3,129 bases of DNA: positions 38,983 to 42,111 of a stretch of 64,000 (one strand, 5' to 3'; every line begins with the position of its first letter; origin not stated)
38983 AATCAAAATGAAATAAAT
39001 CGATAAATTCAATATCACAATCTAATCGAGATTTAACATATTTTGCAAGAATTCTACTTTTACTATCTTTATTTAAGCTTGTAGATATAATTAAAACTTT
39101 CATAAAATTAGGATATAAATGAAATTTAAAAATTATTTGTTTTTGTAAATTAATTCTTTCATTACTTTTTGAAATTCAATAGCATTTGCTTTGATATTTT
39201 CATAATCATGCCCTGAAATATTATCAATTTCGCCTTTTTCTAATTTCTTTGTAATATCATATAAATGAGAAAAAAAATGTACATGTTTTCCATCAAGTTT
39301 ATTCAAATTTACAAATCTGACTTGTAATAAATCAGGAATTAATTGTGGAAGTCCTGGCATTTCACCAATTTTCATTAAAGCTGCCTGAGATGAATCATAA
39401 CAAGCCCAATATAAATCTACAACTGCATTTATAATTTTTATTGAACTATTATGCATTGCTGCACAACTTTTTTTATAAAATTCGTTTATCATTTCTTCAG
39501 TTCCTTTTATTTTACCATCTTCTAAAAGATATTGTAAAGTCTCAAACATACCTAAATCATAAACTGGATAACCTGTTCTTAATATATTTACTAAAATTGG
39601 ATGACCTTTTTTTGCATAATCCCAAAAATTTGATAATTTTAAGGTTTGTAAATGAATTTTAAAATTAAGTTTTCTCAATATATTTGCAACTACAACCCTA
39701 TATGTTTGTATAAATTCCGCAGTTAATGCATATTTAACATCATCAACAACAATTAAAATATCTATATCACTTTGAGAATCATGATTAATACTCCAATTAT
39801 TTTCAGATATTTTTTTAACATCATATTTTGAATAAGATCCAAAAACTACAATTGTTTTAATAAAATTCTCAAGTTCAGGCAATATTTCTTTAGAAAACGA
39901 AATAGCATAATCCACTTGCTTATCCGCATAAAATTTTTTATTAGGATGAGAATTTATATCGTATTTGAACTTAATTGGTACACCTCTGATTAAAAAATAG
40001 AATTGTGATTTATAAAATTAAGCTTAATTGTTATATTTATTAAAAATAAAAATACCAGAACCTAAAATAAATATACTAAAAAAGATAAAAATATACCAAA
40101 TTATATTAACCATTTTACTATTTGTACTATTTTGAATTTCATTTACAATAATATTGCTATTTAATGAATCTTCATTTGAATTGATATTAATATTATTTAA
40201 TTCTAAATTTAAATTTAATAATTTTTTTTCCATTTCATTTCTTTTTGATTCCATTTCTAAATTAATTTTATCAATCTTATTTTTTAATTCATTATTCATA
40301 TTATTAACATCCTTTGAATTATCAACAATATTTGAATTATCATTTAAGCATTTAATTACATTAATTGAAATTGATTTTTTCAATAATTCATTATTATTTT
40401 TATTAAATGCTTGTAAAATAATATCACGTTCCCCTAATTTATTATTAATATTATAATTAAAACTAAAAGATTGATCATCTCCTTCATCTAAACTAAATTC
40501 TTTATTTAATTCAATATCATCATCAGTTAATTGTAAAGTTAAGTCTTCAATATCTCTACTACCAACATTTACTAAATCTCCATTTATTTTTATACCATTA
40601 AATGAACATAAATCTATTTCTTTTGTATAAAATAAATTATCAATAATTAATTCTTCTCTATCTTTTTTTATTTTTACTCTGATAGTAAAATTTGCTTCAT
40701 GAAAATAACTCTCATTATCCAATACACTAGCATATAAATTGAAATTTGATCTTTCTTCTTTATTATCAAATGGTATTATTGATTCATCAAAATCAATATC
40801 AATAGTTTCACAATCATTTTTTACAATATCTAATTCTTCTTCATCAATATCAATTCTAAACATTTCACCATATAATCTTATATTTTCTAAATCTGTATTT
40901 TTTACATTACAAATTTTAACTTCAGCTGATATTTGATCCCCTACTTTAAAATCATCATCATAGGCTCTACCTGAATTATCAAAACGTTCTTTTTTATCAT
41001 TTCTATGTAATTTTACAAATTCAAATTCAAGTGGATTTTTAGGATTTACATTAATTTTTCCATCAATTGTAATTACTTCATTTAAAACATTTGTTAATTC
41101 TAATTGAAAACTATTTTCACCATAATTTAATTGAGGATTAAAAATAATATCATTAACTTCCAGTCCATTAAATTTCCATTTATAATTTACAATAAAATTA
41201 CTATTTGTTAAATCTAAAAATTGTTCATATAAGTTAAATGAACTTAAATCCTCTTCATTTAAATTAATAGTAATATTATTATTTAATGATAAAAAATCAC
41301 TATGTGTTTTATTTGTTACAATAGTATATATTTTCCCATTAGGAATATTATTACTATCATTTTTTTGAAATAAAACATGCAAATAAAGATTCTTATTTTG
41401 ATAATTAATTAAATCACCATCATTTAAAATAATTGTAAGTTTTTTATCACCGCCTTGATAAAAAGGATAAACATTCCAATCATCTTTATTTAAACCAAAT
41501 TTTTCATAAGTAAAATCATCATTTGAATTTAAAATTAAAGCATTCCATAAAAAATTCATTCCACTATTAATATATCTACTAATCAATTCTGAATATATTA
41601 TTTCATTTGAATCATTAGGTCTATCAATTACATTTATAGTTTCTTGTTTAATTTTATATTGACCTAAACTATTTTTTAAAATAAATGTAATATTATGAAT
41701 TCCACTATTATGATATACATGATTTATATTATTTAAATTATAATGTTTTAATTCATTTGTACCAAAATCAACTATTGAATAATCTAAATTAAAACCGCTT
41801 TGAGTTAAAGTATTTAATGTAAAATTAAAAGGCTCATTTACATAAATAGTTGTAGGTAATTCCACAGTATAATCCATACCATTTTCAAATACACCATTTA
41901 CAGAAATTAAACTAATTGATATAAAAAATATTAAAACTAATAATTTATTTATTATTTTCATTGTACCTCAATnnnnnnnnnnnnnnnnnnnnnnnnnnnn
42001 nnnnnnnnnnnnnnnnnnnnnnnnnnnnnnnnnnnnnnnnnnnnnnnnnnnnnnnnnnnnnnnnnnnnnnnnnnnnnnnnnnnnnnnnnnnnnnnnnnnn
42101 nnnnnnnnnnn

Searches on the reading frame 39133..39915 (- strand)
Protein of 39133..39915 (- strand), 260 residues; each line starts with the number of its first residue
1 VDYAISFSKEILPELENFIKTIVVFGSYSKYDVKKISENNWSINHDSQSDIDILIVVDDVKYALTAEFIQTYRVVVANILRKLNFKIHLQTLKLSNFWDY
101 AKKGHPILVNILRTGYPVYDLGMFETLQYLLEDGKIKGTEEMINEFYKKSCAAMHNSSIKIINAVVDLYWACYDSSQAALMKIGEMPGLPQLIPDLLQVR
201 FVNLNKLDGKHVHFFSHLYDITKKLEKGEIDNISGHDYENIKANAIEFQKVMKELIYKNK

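Call 9: search_protein_families(library=pfam, proteins=[window:39133-39915:-], max_evalue=0.001)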
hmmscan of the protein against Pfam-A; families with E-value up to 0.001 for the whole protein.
window:39133-39915:- (260 aa): 2 families
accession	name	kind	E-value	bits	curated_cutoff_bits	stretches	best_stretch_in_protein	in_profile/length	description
PF01909.29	NTP_transf_2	-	3e-05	24.8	21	0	45-76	28-47/93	Nucleotidyltransferase domain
PF18765.7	Polbeta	-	5.5e-05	23.7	26.9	1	15-93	7-70/93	Polymerase beta, Nucleotidyltransferase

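Call 51: search_protein_families(library=ncbifam, proteins=[window:39133-39915:-], max_evalue=0.001)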
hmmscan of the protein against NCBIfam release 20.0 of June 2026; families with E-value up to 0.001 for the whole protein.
window:39133-39915:- (260 aa): 0 families

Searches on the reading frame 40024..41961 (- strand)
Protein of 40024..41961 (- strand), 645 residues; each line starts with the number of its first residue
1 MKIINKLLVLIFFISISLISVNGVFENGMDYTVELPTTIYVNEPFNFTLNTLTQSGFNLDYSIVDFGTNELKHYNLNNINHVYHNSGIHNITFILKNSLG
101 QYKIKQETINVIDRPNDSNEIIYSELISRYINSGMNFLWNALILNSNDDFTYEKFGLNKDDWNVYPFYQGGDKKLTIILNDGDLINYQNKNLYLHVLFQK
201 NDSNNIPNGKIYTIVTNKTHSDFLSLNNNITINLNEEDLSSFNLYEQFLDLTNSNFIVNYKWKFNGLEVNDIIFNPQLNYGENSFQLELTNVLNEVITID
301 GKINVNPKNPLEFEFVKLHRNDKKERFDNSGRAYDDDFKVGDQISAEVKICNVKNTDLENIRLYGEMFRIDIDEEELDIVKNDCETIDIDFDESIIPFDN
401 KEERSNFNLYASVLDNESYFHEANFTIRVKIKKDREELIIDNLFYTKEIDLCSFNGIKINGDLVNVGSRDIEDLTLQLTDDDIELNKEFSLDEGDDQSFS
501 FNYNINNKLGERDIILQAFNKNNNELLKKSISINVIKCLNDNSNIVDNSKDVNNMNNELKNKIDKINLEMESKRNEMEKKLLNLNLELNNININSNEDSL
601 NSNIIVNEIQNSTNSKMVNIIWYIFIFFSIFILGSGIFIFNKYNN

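Call 9: search_protein_families(library=pfam, proteins=[window:40024-41961:-], max_evalue=0.001)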
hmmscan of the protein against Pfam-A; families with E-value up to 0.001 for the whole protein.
window:40024-41961:- (645 aa): 0 families

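Call 51: search_protein_families(library=ncbifam, proteins=[window:40024-41961:-], max_evalue=0.001)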
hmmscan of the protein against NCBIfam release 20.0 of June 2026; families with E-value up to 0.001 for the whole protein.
window:40024-41961:- (645 aa): 1 family
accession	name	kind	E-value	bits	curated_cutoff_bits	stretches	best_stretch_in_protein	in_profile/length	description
NF033506.0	PACE-CTERM-PROT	exception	1.2e-09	37.4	110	1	324-512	229-442/627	putative S-layer protein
